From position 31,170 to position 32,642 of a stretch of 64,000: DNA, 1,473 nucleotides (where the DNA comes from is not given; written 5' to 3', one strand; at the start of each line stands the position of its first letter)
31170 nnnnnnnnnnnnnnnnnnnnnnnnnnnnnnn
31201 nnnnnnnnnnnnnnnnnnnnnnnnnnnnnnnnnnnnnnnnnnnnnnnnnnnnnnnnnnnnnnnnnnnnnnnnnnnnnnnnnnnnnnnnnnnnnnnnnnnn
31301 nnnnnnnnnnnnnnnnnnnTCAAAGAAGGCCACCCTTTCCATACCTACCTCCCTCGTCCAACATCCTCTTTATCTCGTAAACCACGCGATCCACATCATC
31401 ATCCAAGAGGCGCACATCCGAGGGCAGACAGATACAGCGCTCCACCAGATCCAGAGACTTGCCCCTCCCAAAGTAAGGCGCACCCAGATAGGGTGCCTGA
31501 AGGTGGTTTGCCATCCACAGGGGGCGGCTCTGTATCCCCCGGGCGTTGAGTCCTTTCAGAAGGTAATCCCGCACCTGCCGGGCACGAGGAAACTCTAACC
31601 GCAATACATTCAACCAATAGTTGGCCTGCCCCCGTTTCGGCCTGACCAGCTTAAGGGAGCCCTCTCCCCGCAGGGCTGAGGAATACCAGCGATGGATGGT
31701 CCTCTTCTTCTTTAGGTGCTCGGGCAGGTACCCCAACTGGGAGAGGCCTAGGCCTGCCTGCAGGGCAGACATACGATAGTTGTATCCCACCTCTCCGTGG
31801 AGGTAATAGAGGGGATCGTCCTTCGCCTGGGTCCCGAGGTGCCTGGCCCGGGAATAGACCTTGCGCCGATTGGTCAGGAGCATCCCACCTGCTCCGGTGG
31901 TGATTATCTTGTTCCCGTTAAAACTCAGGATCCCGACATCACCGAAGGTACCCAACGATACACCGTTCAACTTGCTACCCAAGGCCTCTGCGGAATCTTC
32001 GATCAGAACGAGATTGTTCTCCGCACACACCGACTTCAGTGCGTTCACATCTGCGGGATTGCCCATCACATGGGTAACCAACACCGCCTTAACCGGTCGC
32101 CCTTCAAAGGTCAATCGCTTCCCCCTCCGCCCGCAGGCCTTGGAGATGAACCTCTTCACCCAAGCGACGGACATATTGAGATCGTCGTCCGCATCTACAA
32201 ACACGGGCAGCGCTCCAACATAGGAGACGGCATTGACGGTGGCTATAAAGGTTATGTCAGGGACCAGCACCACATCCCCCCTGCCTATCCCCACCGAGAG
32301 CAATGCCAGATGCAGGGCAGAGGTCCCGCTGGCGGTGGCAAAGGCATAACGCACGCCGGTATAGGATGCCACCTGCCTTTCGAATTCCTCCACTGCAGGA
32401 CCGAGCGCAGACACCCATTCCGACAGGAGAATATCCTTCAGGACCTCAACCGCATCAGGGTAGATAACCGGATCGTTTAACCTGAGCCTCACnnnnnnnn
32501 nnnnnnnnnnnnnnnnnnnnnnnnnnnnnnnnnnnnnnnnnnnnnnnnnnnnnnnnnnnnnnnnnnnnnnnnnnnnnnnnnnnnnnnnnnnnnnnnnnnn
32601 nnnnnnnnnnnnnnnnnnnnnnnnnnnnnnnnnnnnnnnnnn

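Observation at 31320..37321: Candidate GnnA/GnnB pair, suggesting 2,3-diamino-2,3-dideoxyglucose (GlcN3N) lipid A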

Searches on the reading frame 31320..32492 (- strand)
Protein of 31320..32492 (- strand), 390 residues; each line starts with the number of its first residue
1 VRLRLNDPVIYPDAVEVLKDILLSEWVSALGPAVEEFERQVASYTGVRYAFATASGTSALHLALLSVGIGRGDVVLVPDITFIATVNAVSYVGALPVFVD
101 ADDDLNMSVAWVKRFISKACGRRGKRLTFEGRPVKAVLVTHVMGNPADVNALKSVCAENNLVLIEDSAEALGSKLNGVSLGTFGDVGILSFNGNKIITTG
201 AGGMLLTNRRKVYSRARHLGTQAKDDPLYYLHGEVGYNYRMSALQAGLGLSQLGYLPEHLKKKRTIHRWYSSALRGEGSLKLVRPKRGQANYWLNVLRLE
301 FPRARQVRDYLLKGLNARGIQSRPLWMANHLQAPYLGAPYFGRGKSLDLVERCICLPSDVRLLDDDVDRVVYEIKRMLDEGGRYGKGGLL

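Call 3: search_protein_families(library=ncbifam, proteins=[window:31320-32492:-])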
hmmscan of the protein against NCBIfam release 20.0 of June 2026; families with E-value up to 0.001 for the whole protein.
window:31320-32492:- (390 aa): 8 families
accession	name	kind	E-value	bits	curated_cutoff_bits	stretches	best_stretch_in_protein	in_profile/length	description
TIGR04181.1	NHT_00031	hypoth_equivalog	1.1e-112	376.4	420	1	4-358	2-358/359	LegC family aminotransferase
TIGR03588.1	PseC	equivalog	1.3e-66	225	423.5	1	9-378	8-380/380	UDP-4-amino-4,6-dideoxy-N-acetyl-beta-L-altrosamine transaminase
TIGR04427.1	PLP_DesI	equivalog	1.6e-48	165.7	650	1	18-377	38-382/390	dTDP-4-dehydro-6-deoxyglucose aminotransferase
NF008658.2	PRK11658.1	equivalog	1.4e-47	162.1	631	1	5-379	7-378/379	UDP-4-amino-4-deoxy-L-arabinose aminotransferase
NF011936.0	PRK15407.1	equivalog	8.5e-41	140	423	2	13-213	47-241/440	lipopolysaccharide biosynthesis protein RfbH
NF008687.0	PRK11706.1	equivalog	5.7e-37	127.3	375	1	4-377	3-373/375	dTDP-4-amino-4,6-dideoxygalactose transaminase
TIGR02379.1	ECA_wecE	subfamily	4.5e-26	91.5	434.85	1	5-254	4-248/376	dTDP-4-amino-4,6-dideoxy-D-glucose transaminase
TIGR01325.1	O_suc_HS_sulf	equivalog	0.0001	21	510.05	1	31-101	53-126/380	O-succinylhomoserine sulfhydrylase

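Call 4: search_protein_families(library=pfam, proteins=[window:31320-32492:-])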
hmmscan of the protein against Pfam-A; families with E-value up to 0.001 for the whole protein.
window:31320-32492:- (390 aa): 3 families
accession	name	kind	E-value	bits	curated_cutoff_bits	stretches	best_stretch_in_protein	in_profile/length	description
PF01041.23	DegT_DnrJ_EryC1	-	1e-86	291.9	19.8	1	14-374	7-359/360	DegT/DnrJ/EryC1/StrS aminotransferase family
PF01212.27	Beta_elim_lyase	-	0.00034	20.5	27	1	32-319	32-234/288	Beta-eliminating lyase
PF00155.27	Aminotran_1_2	-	0.00063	19.5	19.7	1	14-166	22-185/361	Aminotransferase class I and II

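Call 8: search_solved_structures(query=window:31320-32492:-, max_evalue=0.00001)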
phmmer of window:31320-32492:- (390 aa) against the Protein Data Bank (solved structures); distinct sequences matched with E-value up to 0.00001: 58.
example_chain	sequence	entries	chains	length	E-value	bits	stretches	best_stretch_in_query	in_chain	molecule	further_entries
1o61_A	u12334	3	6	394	2.5e-69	237.5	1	1-375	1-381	aminotransferase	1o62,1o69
4ztc_A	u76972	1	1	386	1.1e-67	232.1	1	1-376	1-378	Aminotransferase homolog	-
3bn1_A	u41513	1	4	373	6e-63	216.5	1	21-377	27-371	Perosamine synthetase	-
3dr7_A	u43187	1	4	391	7.3e-63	216.2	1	21-377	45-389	Putative perosamine synthetase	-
7b0m_AAA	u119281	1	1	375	8.2e-63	216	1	18-361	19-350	Sugar aminotransferase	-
3dr4_A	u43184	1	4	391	5e-62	213.4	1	21-377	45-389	Putative perosamine synthetase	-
8vr3_A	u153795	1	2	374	1.8e-44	155.6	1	3-330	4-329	DegT/DnrJ/EryC1/StrS aminotransferase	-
8vr5_A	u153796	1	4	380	1.8e-44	155.6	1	3-330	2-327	DegT/DnrJ/EryC1/StrS aminotransferase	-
9bgp_A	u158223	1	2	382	1.5e-40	142.7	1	3-315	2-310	aminotransferase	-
4qgr_A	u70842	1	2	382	5.7e-40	140.8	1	24-374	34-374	DegT/DnrJ/EryC1/StrS aminotransferase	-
9bgr_A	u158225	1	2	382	1e-39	140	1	3-315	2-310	aminotransferase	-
7b0d_A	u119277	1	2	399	1.1e-39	139.8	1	18-369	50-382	Glutamine--scyllo-inositol transaminase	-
2po3_A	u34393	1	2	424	2.2e-38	135.6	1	18-378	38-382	4-dehydrase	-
5k8b_A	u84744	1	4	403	5.6e-38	134.3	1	37-329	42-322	8-amino-3,8-dideoxy-alpha-D-manno-octulosonate transaminase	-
3frk_A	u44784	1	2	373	3.9e-36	128.2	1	20-336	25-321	QdtB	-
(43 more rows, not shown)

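Call 25: find_homologous_proteins(query=window:31320-32492:-, max_evalue=1e-20)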
Query window:31320-32492:- (390 aa): 7999 proteins with E <= 1e-20 among 8000 candidates; the best 120 are listed.
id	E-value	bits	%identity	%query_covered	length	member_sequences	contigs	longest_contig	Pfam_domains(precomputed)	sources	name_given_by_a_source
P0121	4.5e-259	877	100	100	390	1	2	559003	PF01041.24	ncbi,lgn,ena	-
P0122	2.0e-214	730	83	98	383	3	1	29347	PF00155.28,PF01041.24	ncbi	-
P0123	3.0e-136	473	54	96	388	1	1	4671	PF01041.24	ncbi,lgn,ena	-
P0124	5.9e-135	468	55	96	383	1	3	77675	PF01041.24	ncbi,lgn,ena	-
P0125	2.2e-129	450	56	94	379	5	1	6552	PF01041.24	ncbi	-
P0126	5.0e-128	446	56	94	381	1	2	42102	PF01041.24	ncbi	-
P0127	9.2e-127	441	52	97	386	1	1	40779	PF01041.24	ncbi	-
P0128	8.5e-91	323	41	97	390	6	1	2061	PF01041.24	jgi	-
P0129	9.1e-91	323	42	97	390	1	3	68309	PF00155.28,PF05889.20,PF01041.24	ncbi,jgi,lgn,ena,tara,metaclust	tara:strand:+ start:2397 stop:3569 length:1173 start_codon:yes stop_codon:yes gene_type:complete|met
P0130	2.6e-89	318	41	96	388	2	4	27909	PF01041.24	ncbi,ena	-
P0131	1.5e-88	316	41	96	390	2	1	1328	PF01041.24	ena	-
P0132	2.6e-88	315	44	95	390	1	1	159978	PF01041.24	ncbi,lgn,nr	ncbi:MAG: LegC family aminotransferase [Candidatus Wallbacteria bacterium]|nr:LegC family aminotrans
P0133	1.3e-87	313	43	95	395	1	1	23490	PF00155.28,PF01041.24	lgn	-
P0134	1.6e-87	312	42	95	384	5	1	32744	PF00155.28,PF01041.24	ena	-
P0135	3.2e-87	311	42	96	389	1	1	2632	PF01041.24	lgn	-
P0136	8.5e-87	310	44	90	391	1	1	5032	PF00155.28,PF01041.24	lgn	-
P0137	9.7e-87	310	43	95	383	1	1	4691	PF00155.28,PF01041.24,PF01276.27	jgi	-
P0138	1.5e-86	309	42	94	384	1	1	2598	PF01041.24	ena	-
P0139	3.2e-86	308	40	96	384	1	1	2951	PF01041.24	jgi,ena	-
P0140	6.0e-86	307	40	96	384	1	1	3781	PF01041.24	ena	-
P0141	1.3e-85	306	40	95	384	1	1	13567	PF01041.24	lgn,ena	-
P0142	1.5e-85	306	45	94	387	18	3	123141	PF01041.24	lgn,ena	-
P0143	1.9e-85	305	41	95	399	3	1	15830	PF01041.24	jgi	jgi:perosamine synthetase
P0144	3.0e-85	305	42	96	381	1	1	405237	PF00155.28,PF01212.28,PF01041.24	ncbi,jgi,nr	ncbi:MAG: LegC family aminotransferase [Candidatus Krumholzibacteria bacterium]|jgi:aminotransferase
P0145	3.9e-85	304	41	92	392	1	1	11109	PF01041.24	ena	-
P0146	3.9e-85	304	43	92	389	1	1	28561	PF01041.24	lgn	-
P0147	4.1e-85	304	39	96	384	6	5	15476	PF01041.24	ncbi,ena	-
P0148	5.6e-85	304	43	92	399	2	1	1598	PF01041.24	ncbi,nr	ncbi:MAG: LegC family aminotransferase [Candidatus Aminicenantes bacterium]|nr:LegC family aminotran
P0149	8.2e-85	303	42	93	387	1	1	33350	PF00155.28,PF01212.28,PF01041.24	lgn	-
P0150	9.7e-85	303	43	94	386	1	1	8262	PF00155.28,PF01041.24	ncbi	-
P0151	1.1e-84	303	42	95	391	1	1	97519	PF00155.28,PF01041.24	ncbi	-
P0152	1.1e-84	303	42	96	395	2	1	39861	PF00155.28,PF01212.28,PF01041.24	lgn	-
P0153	1.5e-84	302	39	96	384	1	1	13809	PF01041.24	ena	-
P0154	4.3e-84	301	41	94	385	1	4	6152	PF00155.28,PF01041.24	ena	-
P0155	4.7e-84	301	43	95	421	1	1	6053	PF00155.28,PF01041.24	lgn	-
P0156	5.7e-84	301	44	99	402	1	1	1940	PF01041.24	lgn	-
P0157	6.1e-84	300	44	92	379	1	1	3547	PF01041.24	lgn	-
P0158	6.3e-84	300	39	92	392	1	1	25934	PF01041.24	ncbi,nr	ncbi:MAG: LegC family aminotransferase [Oligoflexia bacterium]|nr:LegC family aminotransferase [Olig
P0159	6.5e-84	300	45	96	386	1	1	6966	PF00155.28,PF01041.24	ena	-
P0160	8.9e-84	300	42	92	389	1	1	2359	PF01041.24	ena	-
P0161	1.0e-83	300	41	96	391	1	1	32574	PF01041.24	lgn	-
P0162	1.2e-83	300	39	96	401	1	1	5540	PF00155.28,PF01041.24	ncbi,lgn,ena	-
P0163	1.3e-83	299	43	95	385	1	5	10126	PF00155.28,PF01041.24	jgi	jgi:perosamine synthetase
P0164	1.8e-83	299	41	95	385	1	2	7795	PF00155.28,PF01041.24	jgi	-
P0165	2.0e-83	299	42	95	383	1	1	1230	PF01041.24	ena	-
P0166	2.2e-83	299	41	94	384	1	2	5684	PF00155.28,PF01041.24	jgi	-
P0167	2.7e-83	298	42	96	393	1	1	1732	PF00155.28,PF01041.24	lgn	-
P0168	3.3e-83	298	43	92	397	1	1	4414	PF00155.28,PF01041.24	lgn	-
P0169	3.8e-83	298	41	92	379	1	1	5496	PF00155.28,PF01041.24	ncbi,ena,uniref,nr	ncbi:MAG: LegC family aminotransferase [SAR324 cluster bacterium]|uniref:LegC family aminotransferas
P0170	4.2e-83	298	43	95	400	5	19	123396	PF01041.24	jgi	jgi:perosamine synthetase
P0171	4.3e-83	298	40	96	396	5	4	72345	PF00155.28,PF01041.24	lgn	-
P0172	5.6e-83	297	42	95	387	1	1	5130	PF00155.28,PF01041.24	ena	-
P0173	6.2e-83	297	40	94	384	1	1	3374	PF00155.28,PF01041.24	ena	-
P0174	1.2e-82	296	40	95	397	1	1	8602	PF00155.28,PF01041.24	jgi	jgi:perosamine synthetase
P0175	1.3e-82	296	41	94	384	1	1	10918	PF00155.28,PF01041.24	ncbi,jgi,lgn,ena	-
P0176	1.3e-82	296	38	96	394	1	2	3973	PF00155.28,PF01041.24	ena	-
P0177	1.6e-82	296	39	97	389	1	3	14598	PF01041.24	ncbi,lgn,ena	-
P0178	1.6e-82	296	41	94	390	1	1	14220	PF00155.28,PF01041.24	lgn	-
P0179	1.7e-82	296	41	94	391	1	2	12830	PF01041.24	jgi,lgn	jgi:aminotransferase in exopolysaccharide biosynthesis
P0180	1.9e-82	296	42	96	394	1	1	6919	PF01041.24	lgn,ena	-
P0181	2.0e-82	296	40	94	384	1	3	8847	PF00155.28,PF01041.24,PF01276.27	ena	-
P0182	2.0e-82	296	44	94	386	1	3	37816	PF00155.28,PF01041.24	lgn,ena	-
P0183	2.1e-82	295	43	94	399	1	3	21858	PF01041.24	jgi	jgi:perosamine synthetase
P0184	2.2e-82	295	43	94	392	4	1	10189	PF00155.28,PF01041.24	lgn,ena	-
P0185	2.3e-82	295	40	95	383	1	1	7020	PF01041.24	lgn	-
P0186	2.4e-82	295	41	95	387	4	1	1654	PF00155.28,PF01212.28,PF01041.24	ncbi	-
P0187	2.4e-82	295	43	95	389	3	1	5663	PF01212.28,PF01041.24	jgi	jgi:perosamine synthetase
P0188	2.6e-82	295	40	95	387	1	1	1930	PF01041.24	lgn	-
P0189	3.1e-82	295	41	94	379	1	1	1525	PF01041.24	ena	-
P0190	3.2e-82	295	43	96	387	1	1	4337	PF01041.24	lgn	-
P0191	3.6e-82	295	40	96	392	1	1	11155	PF01041.24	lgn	-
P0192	3.6e-82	295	39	95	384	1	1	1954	PF00155.28,PF01041.24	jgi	-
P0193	3.8e-82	295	41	96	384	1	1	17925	PF00155.28,PF01041.24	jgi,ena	-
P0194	4.2e-82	294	41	95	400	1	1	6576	PF00155.28,PF01041.24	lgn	-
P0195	4.9e-82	294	41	94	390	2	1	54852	PF01041.24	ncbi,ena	ncbi:MAG: LegC family aminotransferase [Verrucomicrobiia bacterium]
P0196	5.2e-82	294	41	98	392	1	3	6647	PF00155.28,PF01041.24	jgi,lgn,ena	-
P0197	5.3e-82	294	42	95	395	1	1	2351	PF01041.24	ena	-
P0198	5.9e-82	294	39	95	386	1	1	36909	PF00155.28,PF01041.24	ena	-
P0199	6.1e-82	294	42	97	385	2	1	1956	PF00155.28,PF01041.24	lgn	-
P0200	6.4e-82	294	39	96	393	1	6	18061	PF00155.28,PF01212.28,PF01041.24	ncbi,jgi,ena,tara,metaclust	tara:strand:+ start:714 stop:1895 length:1182 start_codon:yes stop_codon:yes gene_type:complete|meta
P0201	6.7e-82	294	40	96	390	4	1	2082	PF01041.24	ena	-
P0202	6.8e-82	294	39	95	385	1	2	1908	PF01041.24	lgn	-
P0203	7.6e-82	294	40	96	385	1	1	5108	PF01041.24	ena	-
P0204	7.9e-82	294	43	97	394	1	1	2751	PF00155.28,PF01041.24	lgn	-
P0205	8.2e-82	293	41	97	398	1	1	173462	PF01041.24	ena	-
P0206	9.8e-82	293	40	94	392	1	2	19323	PF00155.28,PF01212.28,PF01041.24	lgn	-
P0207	1.0e-81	293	42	94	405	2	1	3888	PF00155.28,PF01041.24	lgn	-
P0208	1.0e-81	293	41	93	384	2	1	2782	PF01041.24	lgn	-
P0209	1.2e-81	293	40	96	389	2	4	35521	PF01041.24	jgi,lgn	jgi:aminotransferase in exopolysaccharide biosynthesis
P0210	1.2e-81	293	40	96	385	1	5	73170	PF01041.24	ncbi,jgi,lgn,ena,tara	tara:strand:- start:49880 stop:51037 length:1158 start_codon:yes stop_codon:yes gene_type:complete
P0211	1.4e-81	293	42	91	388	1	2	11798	PF01041.24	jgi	-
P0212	1.4e-81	293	41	96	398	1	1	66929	PF01041.24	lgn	-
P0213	1.6e-81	292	40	95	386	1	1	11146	PF00155.28,PF01212.28,PF01041.24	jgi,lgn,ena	-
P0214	1.7e-81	292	42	97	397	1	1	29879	PF01212.28,PF01041.24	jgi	jgi:perosamine synthetase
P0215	1.9e-81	292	42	96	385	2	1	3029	PF00155.28,PF01041.24,PF01276.27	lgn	-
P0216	1.9e-81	292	44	95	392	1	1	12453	PF01041.24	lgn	-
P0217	2.2e-81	292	42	95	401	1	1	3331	PF00155.28,PF01041.24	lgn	-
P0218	2.3e-81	292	45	93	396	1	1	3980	PF00155.28,PF01041.24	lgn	-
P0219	2.4e-81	292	40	96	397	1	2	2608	PF00155.28,PF01212.28,PF01041.24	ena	-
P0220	2.5e-81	292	45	91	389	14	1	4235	PF01041.24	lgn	-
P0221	2.7e-81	292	41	93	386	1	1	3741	PF01041.24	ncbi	-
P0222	2.8e-81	292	41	95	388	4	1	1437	PF00155.28,PF01041.24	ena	-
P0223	2.8e-81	292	41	94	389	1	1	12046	PF00155.28,PF01041.24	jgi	jgi:perosamine synthetase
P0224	2.9e-81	292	42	91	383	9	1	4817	PF01041.24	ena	-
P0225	3.1e-81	292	39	94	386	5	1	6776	PF01041.24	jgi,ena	-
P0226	3.5e-81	291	40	96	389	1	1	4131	PF01041.24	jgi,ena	-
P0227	3.5e-81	291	42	95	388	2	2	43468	PF01041.24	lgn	-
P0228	3.6e-81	291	42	93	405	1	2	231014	PF00155.28,PF01041.24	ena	-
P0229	3.9e-81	291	44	95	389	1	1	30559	PF00155.28,PF01041.24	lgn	-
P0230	4.3e-81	291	39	96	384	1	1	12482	PF00155.28,PF01041.24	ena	-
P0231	4.3e-81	291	40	95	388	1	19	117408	PF00155.28,PF01212.28,PF01041.24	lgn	-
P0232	5.6e-81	291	41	95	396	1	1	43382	PF00155.28,PF01041.24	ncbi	ncbi:LegC family aminotransferase [Elusimicrobiota bacterium]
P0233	5.7e-81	291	38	95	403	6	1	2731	PF01041.24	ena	-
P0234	5.9e-81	291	40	96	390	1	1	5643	PF00155.28,PF01041.24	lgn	-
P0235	6.0e-81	291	44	92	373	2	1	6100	PF00155.28,PF01041.24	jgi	jgi:perosamine synthetase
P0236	6.1e-81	291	43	95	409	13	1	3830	PF01041.24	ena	-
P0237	6.9e-81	290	40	97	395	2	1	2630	PF00155.28,PF01212.28,PF01041.24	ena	-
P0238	8.9e-81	290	41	92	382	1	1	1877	PF00155.28,PF01212.28,PF01041.24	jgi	jgi:perosamine synthetase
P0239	1.0e-80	290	41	97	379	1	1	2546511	PF00155.28,PF01041.24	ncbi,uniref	ncbi:DegT/DnrJ/EryC1/StrS family aminotransferase [Hymenobacter sp. B81]|uniref:DegT/DnrJ/EryC1/StrS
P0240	1.0e-80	290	41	96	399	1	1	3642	PF00155.28,PF01041.24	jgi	jgi:perosamine synthetase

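Call 26: find_encoding_contigs(protein=P0121, flank=10000, max_places=3)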
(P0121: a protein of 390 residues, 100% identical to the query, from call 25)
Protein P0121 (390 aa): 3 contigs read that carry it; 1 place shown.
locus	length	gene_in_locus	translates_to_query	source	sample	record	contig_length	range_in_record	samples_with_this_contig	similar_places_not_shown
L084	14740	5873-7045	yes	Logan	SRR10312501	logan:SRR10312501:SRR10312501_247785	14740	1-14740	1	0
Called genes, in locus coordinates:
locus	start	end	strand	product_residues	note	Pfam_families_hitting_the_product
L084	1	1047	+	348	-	?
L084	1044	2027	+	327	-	PF01408:GFO_IDH_MocA, PF22725:GFO_IDH_MocA_C3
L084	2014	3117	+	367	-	PF02684:LpxB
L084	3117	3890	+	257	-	PF00478:IMPDH (faint), PF00977:His_biosynth, PF01207:Dus (faint), PF02581:TMP-TENI (faint), PF01180:DHO_dh (faint), PF04309:G3P_antiterm (faint), PF03060:NMO (weak)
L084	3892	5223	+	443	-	PF13638:PIN_4, PF02562:PhoH, PF13245:AAA_19 (faint), PF13604:AAA_30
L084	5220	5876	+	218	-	PF14622:Ribonucleas_3_3, PF22935:RM44_endonuclase (weak), PF00636:Ribonuclease_3, PF00035:dsrm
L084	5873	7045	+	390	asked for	PF01041:DegT_DnrJ_EryC1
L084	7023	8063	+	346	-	PF00389:2-Hacid_dh, PF02826:2-Hacid_dh_C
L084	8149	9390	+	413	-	PF00696:AA_kinase, PF22629:ACT_AHAS_ss (faint), PF01842:ACT, PF13291:ACT_4 (faint), PF22468:ACT_9, PF01842:ACT (weak), PF13840:ACT_7, PF22468:ACT_9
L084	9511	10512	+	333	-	PF01210:NAD_Gly3P_dh_N, PF07479:NAD_Gly3P_dh_C, PF20618:GPD_NAD_C_bact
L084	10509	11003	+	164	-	PF01467:CTP_transf_like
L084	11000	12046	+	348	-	PF17792:ThiD2, PF02581:TMP-TENI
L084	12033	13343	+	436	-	PF01964:ThiC_Rad_SAM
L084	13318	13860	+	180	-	-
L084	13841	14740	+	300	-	?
